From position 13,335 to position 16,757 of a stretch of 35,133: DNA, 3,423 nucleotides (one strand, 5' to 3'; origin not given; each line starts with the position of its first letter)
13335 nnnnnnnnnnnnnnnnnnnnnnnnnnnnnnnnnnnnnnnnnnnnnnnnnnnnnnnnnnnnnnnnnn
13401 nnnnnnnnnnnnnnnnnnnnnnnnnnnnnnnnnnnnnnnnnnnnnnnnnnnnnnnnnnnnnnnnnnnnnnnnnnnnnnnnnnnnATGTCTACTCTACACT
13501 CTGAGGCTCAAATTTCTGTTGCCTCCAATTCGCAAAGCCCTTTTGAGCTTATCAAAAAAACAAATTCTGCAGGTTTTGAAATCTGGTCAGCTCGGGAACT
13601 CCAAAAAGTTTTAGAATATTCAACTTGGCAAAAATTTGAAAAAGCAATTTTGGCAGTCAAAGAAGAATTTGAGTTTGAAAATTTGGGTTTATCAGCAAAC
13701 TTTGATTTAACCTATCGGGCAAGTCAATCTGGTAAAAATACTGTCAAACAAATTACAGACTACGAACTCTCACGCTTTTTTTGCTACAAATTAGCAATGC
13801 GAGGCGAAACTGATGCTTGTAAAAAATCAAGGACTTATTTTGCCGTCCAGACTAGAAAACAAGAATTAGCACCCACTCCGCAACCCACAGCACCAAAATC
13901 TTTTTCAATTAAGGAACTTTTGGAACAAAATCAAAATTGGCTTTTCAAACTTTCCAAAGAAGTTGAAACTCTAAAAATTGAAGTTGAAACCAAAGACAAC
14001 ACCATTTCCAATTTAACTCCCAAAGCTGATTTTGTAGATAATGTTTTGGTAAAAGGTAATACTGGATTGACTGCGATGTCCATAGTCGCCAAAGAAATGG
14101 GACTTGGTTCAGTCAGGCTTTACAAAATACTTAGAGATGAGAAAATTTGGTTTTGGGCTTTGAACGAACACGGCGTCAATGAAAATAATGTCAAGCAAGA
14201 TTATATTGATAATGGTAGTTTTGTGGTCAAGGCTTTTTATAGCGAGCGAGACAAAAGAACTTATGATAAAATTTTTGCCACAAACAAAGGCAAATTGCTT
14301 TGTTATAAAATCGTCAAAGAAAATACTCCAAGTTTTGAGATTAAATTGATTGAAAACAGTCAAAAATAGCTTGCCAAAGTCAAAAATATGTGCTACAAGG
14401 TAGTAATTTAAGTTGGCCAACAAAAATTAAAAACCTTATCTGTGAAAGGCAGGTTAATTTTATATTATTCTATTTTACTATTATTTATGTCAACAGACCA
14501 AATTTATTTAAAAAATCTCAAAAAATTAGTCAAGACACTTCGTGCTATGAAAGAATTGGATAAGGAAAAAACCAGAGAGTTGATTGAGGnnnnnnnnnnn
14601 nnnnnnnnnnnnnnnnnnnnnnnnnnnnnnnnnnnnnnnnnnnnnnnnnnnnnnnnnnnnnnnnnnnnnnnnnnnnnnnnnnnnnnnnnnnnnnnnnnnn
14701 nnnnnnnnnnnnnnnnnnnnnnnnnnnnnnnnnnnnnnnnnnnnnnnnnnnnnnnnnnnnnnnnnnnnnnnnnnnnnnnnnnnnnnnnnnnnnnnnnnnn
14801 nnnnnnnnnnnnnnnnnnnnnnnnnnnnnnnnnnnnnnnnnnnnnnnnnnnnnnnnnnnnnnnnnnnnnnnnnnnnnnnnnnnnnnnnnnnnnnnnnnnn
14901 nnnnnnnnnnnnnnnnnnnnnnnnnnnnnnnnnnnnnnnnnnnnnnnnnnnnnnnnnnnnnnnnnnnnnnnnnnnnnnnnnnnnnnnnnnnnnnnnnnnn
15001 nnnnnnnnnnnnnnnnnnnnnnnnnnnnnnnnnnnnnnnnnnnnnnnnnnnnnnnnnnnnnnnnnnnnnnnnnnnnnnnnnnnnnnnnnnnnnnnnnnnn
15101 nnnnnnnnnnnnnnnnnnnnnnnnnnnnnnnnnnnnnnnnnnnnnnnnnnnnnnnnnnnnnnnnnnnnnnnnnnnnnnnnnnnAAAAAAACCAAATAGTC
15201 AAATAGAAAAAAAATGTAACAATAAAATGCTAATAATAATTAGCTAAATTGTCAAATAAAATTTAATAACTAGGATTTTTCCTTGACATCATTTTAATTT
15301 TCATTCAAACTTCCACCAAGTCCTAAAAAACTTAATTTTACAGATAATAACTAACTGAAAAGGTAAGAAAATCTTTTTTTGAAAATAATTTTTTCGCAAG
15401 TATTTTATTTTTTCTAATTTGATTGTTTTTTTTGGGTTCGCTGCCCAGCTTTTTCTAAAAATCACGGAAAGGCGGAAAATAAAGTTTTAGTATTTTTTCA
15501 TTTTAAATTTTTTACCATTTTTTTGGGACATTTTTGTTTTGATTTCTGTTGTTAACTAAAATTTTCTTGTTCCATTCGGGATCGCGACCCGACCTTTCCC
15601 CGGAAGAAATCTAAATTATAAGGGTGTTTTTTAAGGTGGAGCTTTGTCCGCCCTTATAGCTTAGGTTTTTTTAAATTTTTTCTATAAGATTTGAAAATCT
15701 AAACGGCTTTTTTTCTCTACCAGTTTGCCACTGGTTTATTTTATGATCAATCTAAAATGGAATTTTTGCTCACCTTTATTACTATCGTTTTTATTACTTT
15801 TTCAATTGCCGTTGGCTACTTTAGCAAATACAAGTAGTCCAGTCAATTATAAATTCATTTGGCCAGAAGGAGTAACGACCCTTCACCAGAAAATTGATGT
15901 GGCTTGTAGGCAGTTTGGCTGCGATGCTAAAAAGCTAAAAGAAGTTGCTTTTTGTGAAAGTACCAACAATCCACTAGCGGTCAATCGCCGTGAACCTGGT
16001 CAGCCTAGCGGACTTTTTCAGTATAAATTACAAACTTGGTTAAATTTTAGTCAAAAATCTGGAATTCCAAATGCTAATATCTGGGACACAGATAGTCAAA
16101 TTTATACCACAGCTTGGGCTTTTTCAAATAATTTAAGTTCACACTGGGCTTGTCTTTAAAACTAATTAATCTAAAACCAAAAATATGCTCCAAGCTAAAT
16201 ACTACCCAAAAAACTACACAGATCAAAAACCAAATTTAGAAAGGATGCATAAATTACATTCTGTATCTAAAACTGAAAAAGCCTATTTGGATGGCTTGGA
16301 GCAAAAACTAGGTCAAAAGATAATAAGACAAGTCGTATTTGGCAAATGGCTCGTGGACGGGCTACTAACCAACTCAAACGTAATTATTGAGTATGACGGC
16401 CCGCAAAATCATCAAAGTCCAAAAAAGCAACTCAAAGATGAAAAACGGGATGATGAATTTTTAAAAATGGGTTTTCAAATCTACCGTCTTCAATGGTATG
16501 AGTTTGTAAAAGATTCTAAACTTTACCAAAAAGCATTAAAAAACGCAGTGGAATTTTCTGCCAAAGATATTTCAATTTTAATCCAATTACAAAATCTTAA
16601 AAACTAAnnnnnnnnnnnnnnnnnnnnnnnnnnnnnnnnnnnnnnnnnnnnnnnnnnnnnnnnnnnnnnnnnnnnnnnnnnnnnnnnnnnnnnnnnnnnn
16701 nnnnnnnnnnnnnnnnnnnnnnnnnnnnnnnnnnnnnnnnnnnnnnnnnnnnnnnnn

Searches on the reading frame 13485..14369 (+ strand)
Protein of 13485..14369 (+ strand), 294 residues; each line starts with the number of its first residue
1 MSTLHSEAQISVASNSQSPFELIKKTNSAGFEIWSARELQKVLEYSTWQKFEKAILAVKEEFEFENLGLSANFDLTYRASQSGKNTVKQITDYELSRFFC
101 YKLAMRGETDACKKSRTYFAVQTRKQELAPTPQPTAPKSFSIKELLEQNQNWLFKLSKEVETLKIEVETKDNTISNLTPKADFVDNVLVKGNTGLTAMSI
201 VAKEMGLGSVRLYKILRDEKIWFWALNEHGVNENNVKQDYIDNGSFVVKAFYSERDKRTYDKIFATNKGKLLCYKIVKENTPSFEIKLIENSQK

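Call 25: search_protein_families(library=phrogs, proteins=[window:13485-14369:+], max_evalue=0.001)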
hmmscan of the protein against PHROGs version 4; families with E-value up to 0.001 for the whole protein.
window:13485-14369:+ (294 aa): 3 families
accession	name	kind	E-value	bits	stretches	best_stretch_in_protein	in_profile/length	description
phrog_8036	-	unknown function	1.4e-18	68.2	1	16-150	19-153/290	-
phrog_63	-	transcription regulation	2.1e-12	48.1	1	21-270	120-349/431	anti-repressor Ant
phrog_9438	-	transcription regulation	0.00031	21.6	1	171-255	2-86/121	anti-repressor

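Call 43: search_protein_families(library=pfam, proteins=[window:13485-14369:+], max_evalue=0.01)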
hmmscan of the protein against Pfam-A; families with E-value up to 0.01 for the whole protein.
window:13485-14369:+ (294 aa): 3 families
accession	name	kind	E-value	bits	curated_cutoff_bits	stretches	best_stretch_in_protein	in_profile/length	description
PF03374.19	ANT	-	4.2e-11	43.6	25.3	1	173-279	3-107/108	Phage antirepressor protein KilAC domain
PF02498.22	Bro-N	-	0.0015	19.5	25.6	1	32-118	11-89/96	BRO family, N-terminal domain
PF07412.17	Geminin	-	0.0047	17.1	22.2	0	136-178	106-148/197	Geminin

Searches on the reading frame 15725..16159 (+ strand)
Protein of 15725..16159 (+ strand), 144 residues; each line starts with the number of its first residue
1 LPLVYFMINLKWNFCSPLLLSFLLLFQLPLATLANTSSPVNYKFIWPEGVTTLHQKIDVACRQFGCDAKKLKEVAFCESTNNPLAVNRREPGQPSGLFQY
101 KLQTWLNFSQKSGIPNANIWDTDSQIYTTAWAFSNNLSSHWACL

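Call 9: search_protein_families(library=phrogs, proteins=[window:15725-16159:+], max_evalue=0.01)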
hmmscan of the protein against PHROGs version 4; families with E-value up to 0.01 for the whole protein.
window:15725-16159:+ (144 aa): 1 family
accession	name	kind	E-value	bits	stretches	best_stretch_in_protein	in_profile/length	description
phrog_4067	-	other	0.0085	15.5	1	50-114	667-733/980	transglycosylase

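Call 43: search_protein_families(library=pfam, proteins=[window:15725-16159:+], max_evalue=0.01)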
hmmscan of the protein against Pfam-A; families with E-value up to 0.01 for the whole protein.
window:15725-16159:+ (144 aa): 1 family
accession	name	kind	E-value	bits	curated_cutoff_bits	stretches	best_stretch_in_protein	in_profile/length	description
PF06737.19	Transglycosylas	-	0.0085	17.2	27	0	67-141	3-74/77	Transglycosylase-like domain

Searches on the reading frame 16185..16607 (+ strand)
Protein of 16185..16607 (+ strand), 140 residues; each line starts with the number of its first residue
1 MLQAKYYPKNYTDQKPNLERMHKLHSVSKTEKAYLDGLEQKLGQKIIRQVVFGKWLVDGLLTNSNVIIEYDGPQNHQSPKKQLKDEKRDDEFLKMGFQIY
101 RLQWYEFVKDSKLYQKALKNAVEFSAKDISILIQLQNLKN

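Call 9: search_protein_families(library=phrogs, proteins=[window:16185-16607:+], max_evalue=0.01)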
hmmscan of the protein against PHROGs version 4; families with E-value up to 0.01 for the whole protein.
window:16185-16607:+ (140 aa): 1 family
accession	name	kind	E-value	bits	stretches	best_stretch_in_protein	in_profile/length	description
phrog_559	-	DNA, RNA and nucleotide metabolism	0.00025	21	1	27-125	306-418/607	HNH endonuclease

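Call 43: search_protein_families(library=pfam, proteins=[window:16185-16607:+], max_evalue=0.01)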
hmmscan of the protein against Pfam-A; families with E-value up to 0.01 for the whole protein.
window:16185-16607:+ (140 aa): 2 families
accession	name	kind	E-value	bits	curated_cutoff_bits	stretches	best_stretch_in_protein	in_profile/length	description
PF04480.18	DUF559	-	1.4e-08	35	20.6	1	31-111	18-97/109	Protein of unknown function (DUF559)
PF18741.7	MTES_1575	-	3.9e-07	30.5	38.2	1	41-120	11-94/96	REase_MTES_1575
